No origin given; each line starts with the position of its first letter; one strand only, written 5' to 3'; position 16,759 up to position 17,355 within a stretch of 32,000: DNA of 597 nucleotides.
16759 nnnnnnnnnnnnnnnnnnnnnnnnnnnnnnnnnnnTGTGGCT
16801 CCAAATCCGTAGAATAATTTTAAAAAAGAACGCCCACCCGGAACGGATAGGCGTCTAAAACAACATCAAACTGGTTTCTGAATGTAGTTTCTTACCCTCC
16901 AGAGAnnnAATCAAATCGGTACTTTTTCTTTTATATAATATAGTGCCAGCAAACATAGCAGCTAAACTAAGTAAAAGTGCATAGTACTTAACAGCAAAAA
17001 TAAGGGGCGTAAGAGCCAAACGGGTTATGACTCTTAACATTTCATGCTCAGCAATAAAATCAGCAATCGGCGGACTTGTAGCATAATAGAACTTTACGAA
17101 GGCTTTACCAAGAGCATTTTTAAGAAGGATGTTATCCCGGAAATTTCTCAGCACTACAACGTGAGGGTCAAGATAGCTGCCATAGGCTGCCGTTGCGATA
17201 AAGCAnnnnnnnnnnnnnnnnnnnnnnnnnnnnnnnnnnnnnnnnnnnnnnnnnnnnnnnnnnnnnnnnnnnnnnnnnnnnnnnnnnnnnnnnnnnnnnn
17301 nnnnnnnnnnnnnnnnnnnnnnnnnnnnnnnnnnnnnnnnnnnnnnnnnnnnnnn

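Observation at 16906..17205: Cys-initiated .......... C-terminal domain with terminal TM helix + KRK: putative sorting signal with no processing enzyme in the window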

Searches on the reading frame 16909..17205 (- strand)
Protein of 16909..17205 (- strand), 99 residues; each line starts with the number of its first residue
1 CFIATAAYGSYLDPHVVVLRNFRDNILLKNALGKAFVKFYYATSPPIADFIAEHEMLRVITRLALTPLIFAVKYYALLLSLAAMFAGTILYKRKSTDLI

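Call 10: find_homologous_proteins(query=window:16909-17205:-, max_evalue=0.001)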
Query seq(99 aa) (99 aa): 205 proteins with E <= 0.001 among 221 candidates; the best 120 are listed.
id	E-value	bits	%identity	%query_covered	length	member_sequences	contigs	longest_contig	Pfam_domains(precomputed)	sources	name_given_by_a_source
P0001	2.9e-33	132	73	86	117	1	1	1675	-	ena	-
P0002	1.5e-31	126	67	95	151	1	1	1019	-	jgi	jgi:hypothetical protein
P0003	4.9e-31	125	72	86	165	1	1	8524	-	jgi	jgi:hypothetical protein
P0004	1.0e-30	124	68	95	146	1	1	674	-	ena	-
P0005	1.2e-30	123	62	95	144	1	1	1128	-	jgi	jgi:hypothetical protein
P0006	4.7e-30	121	68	94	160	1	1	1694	-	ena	-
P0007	6.7e-29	118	59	96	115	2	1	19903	-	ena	-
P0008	7.0e-29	118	65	86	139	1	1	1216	-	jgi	jgi:hypothetical protein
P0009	1.1e-28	117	61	100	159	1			-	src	-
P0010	1.6e-28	116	76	75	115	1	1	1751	-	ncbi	ncbi:MAG: CFI-box-CTERM domain-containing protein, partial [Thermodesulfobacteriota bacterium]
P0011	3.2e-28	116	60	95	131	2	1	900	-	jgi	jgi:hypothetical protein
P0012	4.1e-28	115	58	96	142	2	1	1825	-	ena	-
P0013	7.5e-28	114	60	95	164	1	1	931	-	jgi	jgi:hypothetical protein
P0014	7.7e-28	114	72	75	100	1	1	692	-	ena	-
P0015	8.5e-28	114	69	75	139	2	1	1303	-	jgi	jgi:hypothetical protein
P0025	3.5e-26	109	60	97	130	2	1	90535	-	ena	-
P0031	2.0e-25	107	66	75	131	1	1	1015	-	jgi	-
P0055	3.7e-24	103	58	85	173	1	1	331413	-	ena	-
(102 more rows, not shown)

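Call 16: find_encoding_contigs(protein=P0055, flank=10000, max_places=2)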
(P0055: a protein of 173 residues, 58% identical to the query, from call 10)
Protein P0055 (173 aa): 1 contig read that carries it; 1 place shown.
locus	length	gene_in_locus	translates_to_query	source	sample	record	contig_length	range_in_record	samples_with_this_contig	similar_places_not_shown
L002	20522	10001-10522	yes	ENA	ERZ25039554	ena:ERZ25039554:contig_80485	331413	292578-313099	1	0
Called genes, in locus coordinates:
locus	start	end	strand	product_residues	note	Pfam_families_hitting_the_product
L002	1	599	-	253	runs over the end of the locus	PF00215:OMPdecase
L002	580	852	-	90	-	PF01192:RNA_pol_Rpb6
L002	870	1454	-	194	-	PF00625:Guanylate_kin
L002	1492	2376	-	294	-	PF03755:YicC-like_N, PF08340:YicC-like_C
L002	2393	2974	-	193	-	PF14385:DUF4416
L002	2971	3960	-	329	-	PF00294:PfkB, PF08543:Phos_pyr_kin (faint)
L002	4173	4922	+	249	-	PF01553:Acyltransferase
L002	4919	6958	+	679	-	PF13491:FtsK_4TM, PF17854:FtsK_alpha, PF01580:FtsK_SpoIIIE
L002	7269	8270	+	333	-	PF00919:UPF0004, PF04055:Radical_SAM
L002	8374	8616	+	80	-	PF18693:TRAM_2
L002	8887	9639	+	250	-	-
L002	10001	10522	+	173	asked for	-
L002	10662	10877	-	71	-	PF00364:Biotin_lipoyl, PF01597:GCV_H (weak), PF25917:BSH_RND (weak), PF25973:BSH_CzcB (faint), PF25997:BSH_YhbJ (weak), PF25984:BSH_YknX (faint)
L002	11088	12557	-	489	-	PF01384:PHO4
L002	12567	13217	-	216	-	PF01865:PhoU_div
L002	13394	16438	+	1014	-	-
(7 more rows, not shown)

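Call 17: find_encoding_contigs(protein=P0025, flank=10000, max_places=2)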
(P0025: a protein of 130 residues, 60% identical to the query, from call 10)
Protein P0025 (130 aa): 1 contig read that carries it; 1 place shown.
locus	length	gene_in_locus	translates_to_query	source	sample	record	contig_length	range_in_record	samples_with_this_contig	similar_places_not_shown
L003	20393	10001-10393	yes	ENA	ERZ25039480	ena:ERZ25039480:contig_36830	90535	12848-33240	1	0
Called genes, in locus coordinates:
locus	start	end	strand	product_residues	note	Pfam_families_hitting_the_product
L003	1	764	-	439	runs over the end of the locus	PF03721:UDPG_MGDP_dh_N, PF00984:UDPG_MGDP_dh, PF03720:UDPG_MGDP_dh_C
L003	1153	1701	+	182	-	-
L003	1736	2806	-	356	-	PF20067:SSL_N, PF08450:SGL, PF03088:Str_synth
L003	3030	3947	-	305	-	-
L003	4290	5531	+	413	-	-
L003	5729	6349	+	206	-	PF18998:Flg_new_2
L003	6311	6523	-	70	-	-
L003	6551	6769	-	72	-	-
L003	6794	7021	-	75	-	-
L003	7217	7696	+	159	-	-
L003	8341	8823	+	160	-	-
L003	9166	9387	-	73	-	-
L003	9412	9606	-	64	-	-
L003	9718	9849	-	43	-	-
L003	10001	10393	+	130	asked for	-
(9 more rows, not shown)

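Call 19: find_related_loci(query=A1, collection=genome_contigs, flank=10000)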
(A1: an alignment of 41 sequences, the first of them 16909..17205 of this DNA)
Query A1 (99 aa) in genome_contigs; peptide patterns used: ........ (x = any residue, [..] = any of these).
600 stretches matched a pattern (row limit reached: there are more); 587 encode a relative of the query (tblastn E <= 1e-3); the best 80 are kept; 80 distinct loci.
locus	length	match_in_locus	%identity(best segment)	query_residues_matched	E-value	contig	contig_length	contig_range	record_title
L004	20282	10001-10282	68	1-94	1e-37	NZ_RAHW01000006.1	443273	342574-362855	Geomonas oryzae strain S43 contig6, whole genome shotgun sequence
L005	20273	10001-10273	65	1-86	4e-36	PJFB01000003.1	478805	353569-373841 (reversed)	MAG: Geobacter sp. isolate L1geo L1geo_contig_3, whole genome shotgun sequence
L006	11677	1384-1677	61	1-95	5e-36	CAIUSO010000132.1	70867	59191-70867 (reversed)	MAG: uncultured Geobacteraceae bacterium isolate E14_bin-1988 genome assembly, contig: bin-1988:132/169, whole genome sh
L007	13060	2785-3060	69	1-93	8e-36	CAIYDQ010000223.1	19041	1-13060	MAG: uncultured Geobacter sp. isolate MJ-time_bin-1817 genome assembly, contig: bin-1817:223/368, whole genome shotgun s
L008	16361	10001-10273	63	1-89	1e-34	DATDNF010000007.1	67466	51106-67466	MAG TPA_asm: Geobacteraceae bacterium isolate SMAG_U430 k141_1163538, whole genome shotgun sequence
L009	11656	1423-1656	73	1-78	1e-34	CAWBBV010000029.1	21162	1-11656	MAG: uncultured delta proteobacterium isolate MFD02832.bin.1.176 genome assembly, contig: contig_70115, whole genome sho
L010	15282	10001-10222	74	1-74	7e-34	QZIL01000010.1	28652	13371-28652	MAG: Nitrospiraceae bacterium isolate SURF_66 Ga0104751_1002468, whole genome shotgun sequence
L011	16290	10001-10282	63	1-94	9e-34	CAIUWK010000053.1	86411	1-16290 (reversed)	MAG: uncultured Geobacter sp. isolate E14_bin-1665 genome assembly, contig: bin-1665:053/113, whole genome shotgun seque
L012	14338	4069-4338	57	1-90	6e-34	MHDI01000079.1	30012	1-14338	MAG: Nitrospinae bacterium RIFCSPHIGHO2_02_FULL_39_82 rifcsphigho2_02_scaffold_5143, whole genome shotgun sequence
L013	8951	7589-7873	63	1-94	1e-33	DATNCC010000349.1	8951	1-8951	MAG TPA_asm: Dongiaceae bacterium isolate SMAG_U11204 k141_1591332, whole genome shotgun sequence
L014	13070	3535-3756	72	1-74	2e-33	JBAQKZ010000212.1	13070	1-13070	MAG: Geobacteraceae bacterium isolate MFD12071_ilm_asm_bin1 k127_62203, whole genome shotgun sequence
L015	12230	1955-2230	59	1-94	2e-33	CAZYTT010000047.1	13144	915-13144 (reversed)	MAG TPA_asm: uncultured Gammaproteobacteria bacterium isolate binchicken_co275_206 genome assembly, contig: NODE_6950_le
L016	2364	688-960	58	1-91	1e-33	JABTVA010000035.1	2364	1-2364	MAG: Deltaproteobacteria bacterium isolate H5_GWC seq0035, whole genome shotgun sequence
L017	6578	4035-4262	70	1-76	2e-33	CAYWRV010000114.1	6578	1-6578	MAG TPA_asm: uncultured Smithella sp. isolate binchicken_co74_231 genome assembly, contig: NODE_23085_length_6578_cov_41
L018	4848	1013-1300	58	1-95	2e-33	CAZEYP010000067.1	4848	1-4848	MAG TPA_asm: uncultured Nitrospirota bacterium isolate binchicken_co172_141 genome assembly, contig: NODE_17921_length_4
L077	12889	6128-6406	55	1-93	4e-29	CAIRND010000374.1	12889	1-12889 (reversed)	MAG: uncultured Geobacteraceae bacterium isolate Ja_bin-5855 genome assembly, contig: bin-5855:374/705, whole genome sho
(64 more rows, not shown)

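Call 25: predict_structure(alignment_id=A1)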
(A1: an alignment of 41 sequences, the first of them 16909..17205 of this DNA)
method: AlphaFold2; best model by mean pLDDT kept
length: 99 residues; sequences in the alignment: 41
mean_pLDDT: 90.1   pTM: 0.67
mean pLDDT of the five models: 90.1, 87.1, 86.8, 85.6, 83.8
residues with pLDDT >= 90: 67; 70-90: 30; 50-70: 2; < 50: 0
segments of 3 or more residues with pLDDT < 50: none
pLDDT, mean of each block of 10 residues (from residue 1): 84 90 94 96 93 94 91 88 92 77
secondary structure, 60 per line:
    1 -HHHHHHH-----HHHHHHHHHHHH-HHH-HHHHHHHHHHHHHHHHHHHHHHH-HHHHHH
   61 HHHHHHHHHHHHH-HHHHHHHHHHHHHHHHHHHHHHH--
elements in order: H2-8 H14-25 H31-53 H55-73 H75-97

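Call 31: fold_search(model_id=the predicted structure, library=pdb)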
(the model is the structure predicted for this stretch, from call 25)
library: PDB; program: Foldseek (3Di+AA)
matches with E <= 10: 1; with E <= 0.001: 0
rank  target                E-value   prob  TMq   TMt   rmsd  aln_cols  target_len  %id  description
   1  4e9m_A                5.2e+00  0.07  0.28  0.29   9.0        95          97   16  NOD1 card domain with three disulfide-clinched, domain-swapped dimers in the asymmetric unit (released 2012-04-04)

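Call 34: search_protein_representatives(alignment_id=A1)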
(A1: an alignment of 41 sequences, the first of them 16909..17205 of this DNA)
Query: 41 sequences, 133 profile positions. Proteins with E-value up to 0.001 (for the whole library): 30517; up to 1e-10: 24095; up to 1e-30: 3526. The best 150 are listed.
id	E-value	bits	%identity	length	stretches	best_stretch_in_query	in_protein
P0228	8.1e-94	326.3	-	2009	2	20-128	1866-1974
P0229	7.4e-62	222.8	-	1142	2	16-129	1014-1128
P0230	6.7e-54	197.1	-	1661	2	17-111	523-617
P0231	2.1e-48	179.3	-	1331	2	16-127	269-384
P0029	1.4e-47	176.6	-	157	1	15-129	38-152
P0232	5.8e-47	174.7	-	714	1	14-126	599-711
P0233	2.5e-46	172.6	-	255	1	15-128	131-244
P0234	2.6e-46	172.5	-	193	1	16-128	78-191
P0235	4.1e-46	171.9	-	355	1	15-128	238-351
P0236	5.1e-46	171.6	-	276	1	9-126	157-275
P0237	6.4e-46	171.3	-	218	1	20-129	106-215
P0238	7.2e-46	171.1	-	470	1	16-126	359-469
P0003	1.1e-45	170.6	-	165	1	22-125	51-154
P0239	1.3e-45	170.2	-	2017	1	17-129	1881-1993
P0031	1.5e-45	170.1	-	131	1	15-130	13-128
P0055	3.5e-45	168.9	-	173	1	15-128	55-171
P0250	7.6e-45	167.8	-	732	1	24-127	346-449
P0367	5.5e-43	161.8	-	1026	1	18-131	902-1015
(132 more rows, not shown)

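Call 44: search_protein_families(library=pfam, alignment_id=A2, max_evalue=0.0001)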
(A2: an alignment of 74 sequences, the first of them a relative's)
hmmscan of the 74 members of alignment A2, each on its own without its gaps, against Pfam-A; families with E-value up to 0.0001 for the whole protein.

A. member 1, L002:4919-6955:+ (679 aa): 4 families
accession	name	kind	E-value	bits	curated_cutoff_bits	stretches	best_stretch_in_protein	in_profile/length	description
PF01580.24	FtsK_SpoIIIE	-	4.1e-69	232.9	24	1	360-598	1-221/221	FtsK/SpoIIIE family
PF17854.6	FtsK_alpha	-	1.6e-35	121.8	22.9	1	253-353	1-101/101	FtsK alpha domain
PF13491.11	FtsK_4TM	-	2.4e-34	118.9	23.1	1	8-176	1-169/171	4TM region of DNA translocase FtsK/SpoIIIE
PF12846.13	AAA_10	-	5.8e-05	22.7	27.5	0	397-439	21-59/362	AAA-like domain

B. families by the number of members that match (of 74 scanned): 83 families (the first 25 are shown)
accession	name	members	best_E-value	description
PF07690.21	MFS_1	3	7e-57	Major Facilitator Superfamily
PF01757.29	Acyl_transf_3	3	1.4e-08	Acyltransferase domain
PF03739.19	LptF_LptG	2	4.4e-98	Lipopolysaccharide export system permease LptF/LptG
PF02405.21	MlaE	2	1.1e-75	Permease MlaE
PF07786.18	HGSNAT_cat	2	1.3e-65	Heparan-alpha-glucosaminide N-acetyltransferase, catalytic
PF04143.19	Sulf_transp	2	3.2e-52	Sulphur transport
PF01595.25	CNNM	2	1.6e-49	Cyclin M transmembrane N-terminal domain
PF09721.15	Exosortase_EpsH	2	6.7e-49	Transmembrane exosortase (Exosortase_EpsH)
PF06271.18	RDD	2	7.4e-26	RDD family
PF03471.22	CorC_HlyC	2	1.1e-24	Transporter associated domain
PF02518.31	HATPase_c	2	5.7e-22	Histidine kinase-, DNA gyrase B-, and HSP90-like ATPase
PF00571.33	CBS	2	1.3e-18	CBS domain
PF13460.12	NAD_binding_10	2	8e-18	NAD(P)H-binding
PF12704.14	MacB_PCD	2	4.8e-16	MacB-like periplasmic core domain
PF02687.27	FtsX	2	9.1e-16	FtsX-like permease C-terminal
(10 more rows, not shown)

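Call 46: search_protein_families(library=ncbifam, proteins=[L077:3453-4010:+, L077:4013-6472:+, P0250], max_evalue=0.01)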
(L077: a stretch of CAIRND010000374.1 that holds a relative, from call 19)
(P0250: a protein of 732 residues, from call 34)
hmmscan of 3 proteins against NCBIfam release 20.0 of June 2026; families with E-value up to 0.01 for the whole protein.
L077:3453-4010:+ (186 aa): 0 families

L077:4013-6472:+ (820 aa): 2 families
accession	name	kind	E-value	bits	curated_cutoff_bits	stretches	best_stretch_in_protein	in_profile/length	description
NF045524.1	MXAN_6640_HExxH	subfamily_domain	5.1e-58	197.1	140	1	108-419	1-289/290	MXAN_6640 family putative metalloprotease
NF041770.1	CFI_box_CTERM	domain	3e-31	107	40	1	706-774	1-69/69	CFI-box-CTERM domain-containing protein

P0250 (732 aa): 10 families
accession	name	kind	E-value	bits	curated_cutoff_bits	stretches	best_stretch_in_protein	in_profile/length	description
NF041770.1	CFI_box_CTERM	domain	3.5e-33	113.2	40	1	355-423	1-69/69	CFI-box-CTERM domain-containing protein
TIGR03866.1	PQQ_ABC_repeats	subfamily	2.6e-19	69.5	287.3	2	27-176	5-146/310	PQQ-dependent catabolism-associated beta-propeller protein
NF052340.1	hydrazine_beta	equivalog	8.8e-15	54.6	560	2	50-176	20-138/372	hydrazine synthase subunit beta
TIGR02276.1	beta_rpt_yvtn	repeat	1.7e-12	47.1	27.85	2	36-69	7-40/42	beta-propeller repeat protein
NF048007.1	MmpL3Stblzr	equivalog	8.6e-12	44.9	600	2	30-136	234-337/366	MmpL3/TtfA transport complex stabilizer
NF052460.1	L-NosZ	equivalog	1.4e-07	30.4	700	1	36-185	102-247/480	clade III lactonase-type nitrous-oxide reductase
NF052342.1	hydrazine_BC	exception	1.9e-07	29.7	1250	1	55-184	31-152/690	hydrazine synthase subunit beta-gamma fusion subunit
NF052280.1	7_blade_YncE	equivalog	1.9e-06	27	400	0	157-308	129-287/338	7-bladed beta-propeller protein YncE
NF038117.1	choice_anch_I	subfamily_domain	0.00073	18.5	300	1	35-141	121-210/458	choice-of-anchor I family protein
TIGR03907.1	QH_beta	equivalog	0.005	16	223.2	0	236-294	243-299/338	quinohemoprotein amine dehydrogenase subunit beta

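Call 52: search_dna_similar(query=window:16909-17205:-, collection=plasmids, mode=protein, max_evalue=0.001, max_rows=30)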
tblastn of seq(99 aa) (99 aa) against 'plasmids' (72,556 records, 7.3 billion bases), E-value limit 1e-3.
Records with a match: 64; places in all: 65; records where one place covers at least 80% of the query: 12.
Best place of each record, by identity: <60% 64.
By first word of the organism name: Xanthomonas 23; Ralstonia 11; Burkholderia 8; Paracoccus 5; Acinetobacter 3; Rhodanobacter 3; Comamonadaceae 1; Haloquadratum 1; Haliscomenobacter 1; Aneurinibacillus 1; and 7 more.
By predicted mobility (MOB-suite, as given by PLSDB): mobilizable 28; non-mobilizable 25; conjugative 11.
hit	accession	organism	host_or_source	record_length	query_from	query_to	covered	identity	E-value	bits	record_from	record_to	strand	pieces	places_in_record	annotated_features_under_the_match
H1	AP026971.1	Comamonadaceae bacterium OS-4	-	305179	1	69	70%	50.7%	1e-12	69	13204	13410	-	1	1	hypothetical protein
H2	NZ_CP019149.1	Acinetobacter lwoffii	-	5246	1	73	74%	45.2%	5e-11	64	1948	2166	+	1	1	CFI-box-CTERM domain-containing protein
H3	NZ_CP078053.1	Acinetobacter lwoffii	whole organism,bedside rail in hospital ...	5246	1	73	74%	45.2%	5e-11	64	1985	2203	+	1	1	CFI-box-CTERM domain-containing protein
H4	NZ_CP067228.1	Paracoccus sp. MC1862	pure cultures of bacteria,river bed soil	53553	1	71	72%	45.1%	7e-14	72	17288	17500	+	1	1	CFI-box-CTERM domain-containing protein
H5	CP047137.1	Ralstonia solanacearum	Potato,Single cell,tuber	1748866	1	81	82%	38.4%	1e-4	46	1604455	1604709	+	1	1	peptidase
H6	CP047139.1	Ralstonia solanacearum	Potato,Single cell,tuber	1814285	1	81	82%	38.4%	1e-4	46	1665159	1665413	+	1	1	peptidase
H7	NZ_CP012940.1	Ralstonia solanacearum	plantain,cell culture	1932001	1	81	82%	38.4%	1e-4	46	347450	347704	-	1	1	none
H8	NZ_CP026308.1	Ralstonia solanacearum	Musa sp.,pure culture,plants with Moko ...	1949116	1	81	82%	38.4%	1e-4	46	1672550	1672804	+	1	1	none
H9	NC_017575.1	Ralstonia solanacearum Po82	-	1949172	1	81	82%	38.4%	1e-4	46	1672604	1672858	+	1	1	none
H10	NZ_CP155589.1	Ralstonia solanacearum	Musa sp.,cell culture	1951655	1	81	82%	38.4%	1e-4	46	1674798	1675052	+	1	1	none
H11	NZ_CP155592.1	Ralstonia solanacearum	Musa sp.,cell culture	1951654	1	81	82%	38.4%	1e-4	46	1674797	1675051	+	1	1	none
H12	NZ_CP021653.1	Ralstonia solanacearum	Solanum lycopersicum,Tomato with ...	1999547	1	81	82%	38.4%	1e-4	46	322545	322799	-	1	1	none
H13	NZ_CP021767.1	Ralstonia solanacearum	Solanum lycopersicum,Tomato with ...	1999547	1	81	82%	38.4%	1e-4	46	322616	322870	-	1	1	none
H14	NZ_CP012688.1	Ralstonia solanacearum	Solanum commersonii,whole organism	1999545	1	81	82%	38.4%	1e-4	46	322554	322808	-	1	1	none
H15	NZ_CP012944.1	Ralstonia solanacearum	Cucumis sativus,cell culture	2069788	1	81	82%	38.4%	1e-4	46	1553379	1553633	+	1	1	none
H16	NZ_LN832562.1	Paracoccus aminovorans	-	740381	1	78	79%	38.5%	2e-11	65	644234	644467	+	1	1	calcium-binding protein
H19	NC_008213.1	Haloquadratum walsbyi DSM 16790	-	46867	1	73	74%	40.5%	2e-10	62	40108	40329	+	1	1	CFI-box-CTERM domain-containing protein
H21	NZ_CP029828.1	Burkholderia sp. JP2-270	sigle cell,rice rhizosphere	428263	1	73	74%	39.7%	1e-10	63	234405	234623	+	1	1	cold shock domain-containing protein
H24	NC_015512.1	Haliscomenobacter hydrossis DSM 1100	activated sludge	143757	1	65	66%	44.6%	3e-12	67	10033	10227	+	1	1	CFI-box-CTERM domain-containing protein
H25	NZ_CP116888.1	Aneurinibacillus sp. Ricciae_BoGa-3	whole organism,Plant material,Lab grown ...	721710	1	85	86%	34.1%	1e-6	52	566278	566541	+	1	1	none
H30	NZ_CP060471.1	Xanthomonas citri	Cell culture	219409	1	65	66%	40.0%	3e-6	50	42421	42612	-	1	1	CFI-box-CTERM domain-containing protein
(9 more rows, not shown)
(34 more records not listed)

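Call 53: search_dna_similar(query=window:16909-17205:-, collection=phages, mode=protein, max_evalue=0.001, max_rows=30)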
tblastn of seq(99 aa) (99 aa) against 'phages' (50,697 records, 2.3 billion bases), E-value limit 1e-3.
Records with a match: 1; places in all: 1; records where one place covers at least 80% of the query: 0.
Best place of each record, by identity: <60% 1.
By first word of the organism name: Clostridioides 1.
By host as written in the record: - 1.
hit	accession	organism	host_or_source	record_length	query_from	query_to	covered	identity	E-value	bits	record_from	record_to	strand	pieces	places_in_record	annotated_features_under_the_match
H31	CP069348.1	Clostridioides phage pCD1602_4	water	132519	1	69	70%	44.9%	4e-13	69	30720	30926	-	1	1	record has no annotation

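Call 54: get_annotated_region(hit=H2, flank=3000)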
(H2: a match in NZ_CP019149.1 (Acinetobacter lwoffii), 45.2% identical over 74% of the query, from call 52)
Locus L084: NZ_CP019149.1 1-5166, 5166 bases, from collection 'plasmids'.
description: Acinetobacter lwoffii strain ZS207 plasmid pZS-8, complete sequence
organism: Acinetobacter lwoffii (NCBI taxid 28090)
taxonomy: Bacteria; Pseudomonadota; Gammaproteobacteria; Moraxellales; Moraxellaceae; Acinetobacter; Acinetobacter lwoffii
host: -; source: -; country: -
typing (MOB-suite, as given by PLSDB): non-mobilizable; replicon rep_cluster_1278
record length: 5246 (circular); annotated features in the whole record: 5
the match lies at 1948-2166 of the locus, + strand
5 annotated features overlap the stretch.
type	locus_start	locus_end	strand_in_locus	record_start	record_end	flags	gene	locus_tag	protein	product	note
CDS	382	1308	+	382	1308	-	-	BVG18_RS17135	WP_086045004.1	replication initiation protein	-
CDS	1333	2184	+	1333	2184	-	-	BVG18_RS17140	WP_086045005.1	CFI-box-CTERM domain-containing protein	-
CDS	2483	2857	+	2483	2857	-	mobC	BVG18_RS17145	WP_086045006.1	plasmid mobilization relaxosome protein MobC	-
CDS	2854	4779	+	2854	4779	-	-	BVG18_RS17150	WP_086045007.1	relaxase/mobilization nuclease domain-containing protein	-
CDS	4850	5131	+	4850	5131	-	-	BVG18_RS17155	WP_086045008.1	CopG family transcriptional regulator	-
